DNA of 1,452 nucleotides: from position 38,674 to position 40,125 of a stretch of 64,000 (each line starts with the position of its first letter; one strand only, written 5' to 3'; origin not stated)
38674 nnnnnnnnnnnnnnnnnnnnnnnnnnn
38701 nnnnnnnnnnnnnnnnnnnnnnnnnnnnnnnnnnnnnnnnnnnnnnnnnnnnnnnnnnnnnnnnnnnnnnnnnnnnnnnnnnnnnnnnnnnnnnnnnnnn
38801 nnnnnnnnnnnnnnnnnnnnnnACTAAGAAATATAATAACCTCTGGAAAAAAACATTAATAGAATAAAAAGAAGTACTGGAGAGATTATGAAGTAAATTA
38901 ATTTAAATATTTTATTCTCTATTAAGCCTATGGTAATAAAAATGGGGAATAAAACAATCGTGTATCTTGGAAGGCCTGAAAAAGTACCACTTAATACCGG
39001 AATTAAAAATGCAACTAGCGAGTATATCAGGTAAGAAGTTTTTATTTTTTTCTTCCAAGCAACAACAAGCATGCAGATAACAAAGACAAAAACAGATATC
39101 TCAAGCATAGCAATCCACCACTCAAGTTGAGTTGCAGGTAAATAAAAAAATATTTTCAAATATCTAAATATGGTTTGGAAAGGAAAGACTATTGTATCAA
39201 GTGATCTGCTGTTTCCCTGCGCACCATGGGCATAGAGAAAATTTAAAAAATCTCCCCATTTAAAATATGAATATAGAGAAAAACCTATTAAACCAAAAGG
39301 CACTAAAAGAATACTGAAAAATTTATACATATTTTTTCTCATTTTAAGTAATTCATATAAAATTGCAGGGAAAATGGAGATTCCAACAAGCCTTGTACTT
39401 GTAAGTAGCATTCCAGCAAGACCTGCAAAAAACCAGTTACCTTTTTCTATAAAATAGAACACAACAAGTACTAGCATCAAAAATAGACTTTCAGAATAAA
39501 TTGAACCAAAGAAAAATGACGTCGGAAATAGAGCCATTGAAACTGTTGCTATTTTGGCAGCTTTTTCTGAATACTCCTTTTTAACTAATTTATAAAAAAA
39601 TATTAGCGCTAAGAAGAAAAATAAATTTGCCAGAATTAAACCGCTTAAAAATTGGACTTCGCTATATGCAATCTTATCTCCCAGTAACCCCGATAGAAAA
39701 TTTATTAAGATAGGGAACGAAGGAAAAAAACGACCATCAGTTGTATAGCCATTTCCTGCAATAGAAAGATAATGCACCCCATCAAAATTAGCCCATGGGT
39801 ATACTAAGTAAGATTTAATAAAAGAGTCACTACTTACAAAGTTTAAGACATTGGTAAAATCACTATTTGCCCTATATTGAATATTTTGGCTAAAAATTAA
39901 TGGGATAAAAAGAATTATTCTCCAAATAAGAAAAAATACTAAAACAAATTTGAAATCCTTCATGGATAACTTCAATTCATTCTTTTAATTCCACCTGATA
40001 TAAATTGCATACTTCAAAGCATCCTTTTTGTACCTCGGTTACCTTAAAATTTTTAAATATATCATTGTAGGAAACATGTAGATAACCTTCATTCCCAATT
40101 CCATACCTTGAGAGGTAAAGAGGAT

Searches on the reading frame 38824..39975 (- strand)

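Call 39: search_protein_families(library=ncbifam, proteins=[window:38824-39975:-], max_evalue=0.00001)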
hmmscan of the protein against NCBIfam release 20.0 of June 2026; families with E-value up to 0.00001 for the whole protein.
window:38824-39975:- (383 aa): 0 families

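Call 43: search_protein_families(library=pfam, proteins=[window:38824-39975:-], max_evalue=0.001)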
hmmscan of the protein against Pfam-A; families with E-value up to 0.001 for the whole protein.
window:38824-39975:- (383 aa): 1 family
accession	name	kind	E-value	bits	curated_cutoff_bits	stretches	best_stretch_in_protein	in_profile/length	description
PF04188.19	Mannosyl_trans2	-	1.7e-09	38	22.4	1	11-239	4-249/443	Mannosyltransferase (PIG-V)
